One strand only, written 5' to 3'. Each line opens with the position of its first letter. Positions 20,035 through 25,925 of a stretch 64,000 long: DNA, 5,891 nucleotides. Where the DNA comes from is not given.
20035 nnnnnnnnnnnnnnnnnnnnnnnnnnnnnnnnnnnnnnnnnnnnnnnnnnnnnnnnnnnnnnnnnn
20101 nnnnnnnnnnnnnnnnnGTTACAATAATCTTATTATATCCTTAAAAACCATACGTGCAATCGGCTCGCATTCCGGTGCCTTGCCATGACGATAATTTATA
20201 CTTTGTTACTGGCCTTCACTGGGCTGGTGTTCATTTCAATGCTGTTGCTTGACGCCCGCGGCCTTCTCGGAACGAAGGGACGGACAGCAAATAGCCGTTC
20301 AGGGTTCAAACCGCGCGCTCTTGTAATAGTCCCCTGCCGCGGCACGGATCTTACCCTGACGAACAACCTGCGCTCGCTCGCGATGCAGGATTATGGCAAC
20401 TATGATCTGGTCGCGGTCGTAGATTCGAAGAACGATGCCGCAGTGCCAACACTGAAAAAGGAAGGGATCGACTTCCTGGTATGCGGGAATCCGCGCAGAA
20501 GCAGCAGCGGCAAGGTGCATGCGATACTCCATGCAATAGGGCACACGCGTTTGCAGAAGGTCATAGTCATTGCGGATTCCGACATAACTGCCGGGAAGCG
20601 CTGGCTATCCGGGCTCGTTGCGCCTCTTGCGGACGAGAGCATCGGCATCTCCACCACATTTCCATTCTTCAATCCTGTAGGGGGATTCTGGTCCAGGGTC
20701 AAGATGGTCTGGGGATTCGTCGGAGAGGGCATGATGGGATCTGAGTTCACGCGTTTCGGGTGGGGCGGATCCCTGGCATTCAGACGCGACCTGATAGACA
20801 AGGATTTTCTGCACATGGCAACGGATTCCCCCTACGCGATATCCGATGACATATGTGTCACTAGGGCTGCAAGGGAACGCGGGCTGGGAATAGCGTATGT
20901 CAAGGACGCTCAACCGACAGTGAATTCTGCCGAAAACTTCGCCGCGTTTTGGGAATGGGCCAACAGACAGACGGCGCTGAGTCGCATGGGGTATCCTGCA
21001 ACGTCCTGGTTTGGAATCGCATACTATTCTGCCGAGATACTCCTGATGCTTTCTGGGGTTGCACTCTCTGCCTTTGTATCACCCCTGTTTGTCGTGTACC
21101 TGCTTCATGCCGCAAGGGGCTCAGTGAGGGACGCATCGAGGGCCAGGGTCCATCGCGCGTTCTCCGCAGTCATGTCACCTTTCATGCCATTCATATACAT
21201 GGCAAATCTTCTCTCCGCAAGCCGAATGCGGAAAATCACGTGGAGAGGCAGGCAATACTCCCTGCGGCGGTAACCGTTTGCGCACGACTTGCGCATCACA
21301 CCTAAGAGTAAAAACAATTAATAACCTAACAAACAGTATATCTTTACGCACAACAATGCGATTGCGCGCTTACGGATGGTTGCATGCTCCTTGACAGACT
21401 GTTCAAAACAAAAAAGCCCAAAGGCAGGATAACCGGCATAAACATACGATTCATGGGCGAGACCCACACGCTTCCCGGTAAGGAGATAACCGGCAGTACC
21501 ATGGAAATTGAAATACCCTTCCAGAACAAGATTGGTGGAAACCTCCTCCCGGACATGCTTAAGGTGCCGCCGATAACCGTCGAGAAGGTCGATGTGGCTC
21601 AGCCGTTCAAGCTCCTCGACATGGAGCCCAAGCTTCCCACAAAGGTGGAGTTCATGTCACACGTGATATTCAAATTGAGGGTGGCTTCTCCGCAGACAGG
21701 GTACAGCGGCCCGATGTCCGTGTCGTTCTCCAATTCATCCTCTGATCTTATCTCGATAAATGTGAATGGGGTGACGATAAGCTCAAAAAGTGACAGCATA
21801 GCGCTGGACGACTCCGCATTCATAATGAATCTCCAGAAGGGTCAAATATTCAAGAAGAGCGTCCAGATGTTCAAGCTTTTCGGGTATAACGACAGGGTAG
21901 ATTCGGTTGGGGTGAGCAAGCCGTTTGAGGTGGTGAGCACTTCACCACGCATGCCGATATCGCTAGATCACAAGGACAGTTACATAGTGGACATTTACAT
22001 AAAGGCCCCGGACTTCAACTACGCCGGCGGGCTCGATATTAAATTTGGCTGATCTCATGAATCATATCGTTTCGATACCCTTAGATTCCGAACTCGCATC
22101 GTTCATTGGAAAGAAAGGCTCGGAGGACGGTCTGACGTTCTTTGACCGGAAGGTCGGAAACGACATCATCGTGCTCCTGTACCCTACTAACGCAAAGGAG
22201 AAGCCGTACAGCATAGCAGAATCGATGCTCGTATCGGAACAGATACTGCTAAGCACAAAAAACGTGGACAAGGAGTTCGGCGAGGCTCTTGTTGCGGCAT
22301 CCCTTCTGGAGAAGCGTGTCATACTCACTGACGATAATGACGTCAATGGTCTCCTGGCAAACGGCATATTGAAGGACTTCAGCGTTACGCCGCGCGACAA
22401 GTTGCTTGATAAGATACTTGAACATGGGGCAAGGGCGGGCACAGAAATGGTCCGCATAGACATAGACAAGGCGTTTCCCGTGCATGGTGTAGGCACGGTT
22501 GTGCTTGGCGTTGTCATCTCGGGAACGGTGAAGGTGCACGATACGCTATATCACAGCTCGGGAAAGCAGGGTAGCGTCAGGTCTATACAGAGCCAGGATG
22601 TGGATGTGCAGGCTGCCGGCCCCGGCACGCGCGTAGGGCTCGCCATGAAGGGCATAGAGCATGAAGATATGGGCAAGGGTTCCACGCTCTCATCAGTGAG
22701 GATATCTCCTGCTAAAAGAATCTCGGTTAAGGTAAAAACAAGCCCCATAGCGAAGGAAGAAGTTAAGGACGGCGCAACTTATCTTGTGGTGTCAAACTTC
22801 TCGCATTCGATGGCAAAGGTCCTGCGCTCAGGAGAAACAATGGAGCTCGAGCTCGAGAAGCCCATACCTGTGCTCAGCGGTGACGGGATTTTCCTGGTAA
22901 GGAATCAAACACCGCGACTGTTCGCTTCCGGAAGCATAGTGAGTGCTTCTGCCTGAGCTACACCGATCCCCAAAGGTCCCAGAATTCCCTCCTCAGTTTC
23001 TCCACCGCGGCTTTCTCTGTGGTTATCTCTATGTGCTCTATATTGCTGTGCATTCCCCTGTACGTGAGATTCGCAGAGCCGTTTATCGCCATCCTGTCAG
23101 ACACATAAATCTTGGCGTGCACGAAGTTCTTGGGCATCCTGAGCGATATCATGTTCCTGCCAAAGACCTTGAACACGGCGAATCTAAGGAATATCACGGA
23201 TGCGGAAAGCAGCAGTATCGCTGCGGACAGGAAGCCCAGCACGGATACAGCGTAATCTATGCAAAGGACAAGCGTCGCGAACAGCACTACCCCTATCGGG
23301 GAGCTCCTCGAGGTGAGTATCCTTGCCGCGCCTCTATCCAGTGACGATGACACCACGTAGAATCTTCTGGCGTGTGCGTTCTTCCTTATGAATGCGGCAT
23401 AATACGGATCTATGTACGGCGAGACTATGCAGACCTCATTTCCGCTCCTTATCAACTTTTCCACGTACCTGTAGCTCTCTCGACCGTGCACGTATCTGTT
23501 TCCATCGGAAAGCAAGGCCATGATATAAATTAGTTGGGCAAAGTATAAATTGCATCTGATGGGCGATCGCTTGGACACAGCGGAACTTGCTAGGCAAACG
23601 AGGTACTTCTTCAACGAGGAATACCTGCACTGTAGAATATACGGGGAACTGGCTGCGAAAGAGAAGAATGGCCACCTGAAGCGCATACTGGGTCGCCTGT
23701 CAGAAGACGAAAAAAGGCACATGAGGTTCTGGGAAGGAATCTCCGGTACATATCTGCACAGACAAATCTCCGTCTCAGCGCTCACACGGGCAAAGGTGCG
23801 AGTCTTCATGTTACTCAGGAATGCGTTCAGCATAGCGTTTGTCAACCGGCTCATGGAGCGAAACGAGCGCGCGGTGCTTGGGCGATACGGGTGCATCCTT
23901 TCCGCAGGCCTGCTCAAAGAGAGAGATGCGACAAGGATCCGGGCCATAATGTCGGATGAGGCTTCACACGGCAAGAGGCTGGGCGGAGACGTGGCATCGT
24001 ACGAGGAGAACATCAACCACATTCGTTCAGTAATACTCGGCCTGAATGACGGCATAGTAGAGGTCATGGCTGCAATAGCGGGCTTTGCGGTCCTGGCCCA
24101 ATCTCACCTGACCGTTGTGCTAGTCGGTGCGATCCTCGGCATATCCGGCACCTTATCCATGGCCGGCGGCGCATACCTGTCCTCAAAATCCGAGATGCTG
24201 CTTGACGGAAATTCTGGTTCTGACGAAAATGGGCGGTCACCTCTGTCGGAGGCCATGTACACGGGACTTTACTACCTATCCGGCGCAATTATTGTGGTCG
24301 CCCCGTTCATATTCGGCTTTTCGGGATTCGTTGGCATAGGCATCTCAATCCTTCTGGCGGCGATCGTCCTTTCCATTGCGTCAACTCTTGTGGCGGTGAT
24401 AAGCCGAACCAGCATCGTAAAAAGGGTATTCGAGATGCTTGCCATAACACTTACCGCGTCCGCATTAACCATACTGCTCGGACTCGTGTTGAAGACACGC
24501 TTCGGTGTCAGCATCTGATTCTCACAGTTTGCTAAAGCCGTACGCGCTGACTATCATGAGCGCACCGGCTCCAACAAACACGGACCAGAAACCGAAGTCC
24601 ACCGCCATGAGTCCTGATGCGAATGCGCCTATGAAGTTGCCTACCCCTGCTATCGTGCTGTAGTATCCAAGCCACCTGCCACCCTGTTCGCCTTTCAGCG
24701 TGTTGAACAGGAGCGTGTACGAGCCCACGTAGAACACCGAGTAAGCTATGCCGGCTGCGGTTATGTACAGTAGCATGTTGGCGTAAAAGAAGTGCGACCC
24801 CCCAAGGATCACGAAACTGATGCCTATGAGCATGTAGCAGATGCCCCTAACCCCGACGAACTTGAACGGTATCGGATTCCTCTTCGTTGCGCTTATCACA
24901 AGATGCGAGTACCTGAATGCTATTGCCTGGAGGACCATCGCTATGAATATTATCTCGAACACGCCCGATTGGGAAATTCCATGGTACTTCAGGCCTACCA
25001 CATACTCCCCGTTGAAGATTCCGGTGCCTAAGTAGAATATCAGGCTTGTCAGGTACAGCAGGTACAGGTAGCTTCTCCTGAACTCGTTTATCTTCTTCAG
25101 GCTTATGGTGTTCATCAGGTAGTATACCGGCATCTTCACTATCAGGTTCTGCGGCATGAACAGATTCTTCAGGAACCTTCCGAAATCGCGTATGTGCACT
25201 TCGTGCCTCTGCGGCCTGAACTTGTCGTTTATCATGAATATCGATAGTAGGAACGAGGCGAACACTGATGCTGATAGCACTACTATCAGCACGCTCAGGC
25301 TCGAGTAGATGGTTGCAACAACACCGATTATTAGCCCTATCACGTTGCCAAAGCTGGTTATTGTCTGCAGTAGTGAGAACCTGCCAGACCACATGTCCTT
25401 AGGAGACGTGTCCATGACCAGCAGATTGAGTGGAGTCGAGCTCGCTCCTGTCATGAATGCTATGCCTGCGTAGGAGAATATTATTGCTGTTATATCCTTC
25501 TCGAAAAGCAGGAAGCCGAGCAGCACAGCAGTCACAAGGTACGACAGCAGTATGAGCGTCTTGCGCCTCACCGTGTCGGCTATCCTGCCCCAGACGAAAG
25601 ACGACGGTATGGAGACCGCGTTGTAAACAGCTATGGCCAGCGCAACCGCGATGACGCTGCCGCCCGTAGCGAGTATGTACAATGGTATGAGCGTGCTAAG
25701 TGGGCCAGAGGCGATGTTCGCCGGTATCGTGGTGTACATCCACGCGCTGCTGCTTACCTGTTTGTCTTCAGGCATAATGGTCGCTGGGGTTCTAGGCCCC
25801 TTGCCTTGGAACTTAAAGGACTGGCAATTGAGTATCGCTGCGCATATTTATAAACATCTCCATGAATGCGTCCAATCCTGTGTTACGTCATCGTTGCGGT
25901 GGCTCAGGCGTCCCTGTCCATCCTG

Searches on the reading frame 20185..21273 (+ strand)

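Call 52: search_protein_families(library=pfam, proteins=[window:20185-21273:+], max_evalue=0.00001)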
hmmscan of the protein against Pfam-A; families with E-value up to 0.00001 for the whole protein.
window:20185-21273:+ (362 aa): 3 families
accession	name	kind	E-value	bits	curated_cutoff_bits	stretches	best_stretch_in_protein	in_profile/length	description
PF13641.12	Glyco_tranf_2_3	-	1.4e-14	55.1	27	1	43-261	1-226/230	Glycosyltransferase like family 2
PF13506.12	Glyco_transf_21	-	1.6e-12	47.7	21.7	1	98-257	6-167/174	Glycosyl transferase family 21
PF00535.33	Glycos_transf_2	-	2.8e-11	44.1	23.3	1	47-206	2-166/168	Glycosyl transferase family 2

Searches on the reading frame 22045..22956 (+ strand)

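Call 53: search_protein_families(library=pfam, proteins=[window:22045-22956:+], max_evalue=0.00001)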
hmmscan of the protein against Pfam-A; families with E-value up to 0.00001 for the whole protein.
window:22045-22956:+ (303 aa): 1 family
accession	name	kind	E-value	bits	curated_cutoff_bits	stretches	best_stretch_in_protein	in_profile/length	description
PF03144.31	GTP_EFTU_D2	-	2.2e-10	41.2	30.3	1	150-215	1-72/73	Elongation factor Tu domain 2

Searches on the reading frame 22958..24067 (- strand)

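Call 53: search_protein_families(library=pfam, proteins=[window:22958-24067:-], max_evalue=0.00001)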
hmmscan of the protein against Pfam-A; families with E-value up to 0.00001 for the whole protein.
window:22958-24067:- (369 aa): 1 family
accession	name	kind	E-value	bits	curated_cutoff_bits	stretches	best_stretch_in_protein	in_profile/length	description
PF13091.12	PLDc_2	-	6.1e-11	42.7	27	1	304-366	66-132/132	PLD-like domain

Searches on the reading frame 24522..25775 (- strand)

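Call 53: search_protein_families(library=pfam, proteins=[window:24522-25775:-], max_evalue=0.00001)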
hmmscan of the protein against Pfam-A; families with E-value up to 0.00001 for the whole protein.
window:24522-25775:- (417 aa): 2 families
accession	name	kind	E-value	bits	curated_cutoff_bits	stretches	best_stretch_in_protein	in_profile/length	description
PF07690.21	MFS_1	-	1.6e-23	83.6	33.4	2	22-315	11-283/347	Major Facilitator Superfamily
PF12832.13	MFS_1_like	-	1.2e-07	31.5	25.2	1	30-391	22-362/373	MFS_1 like family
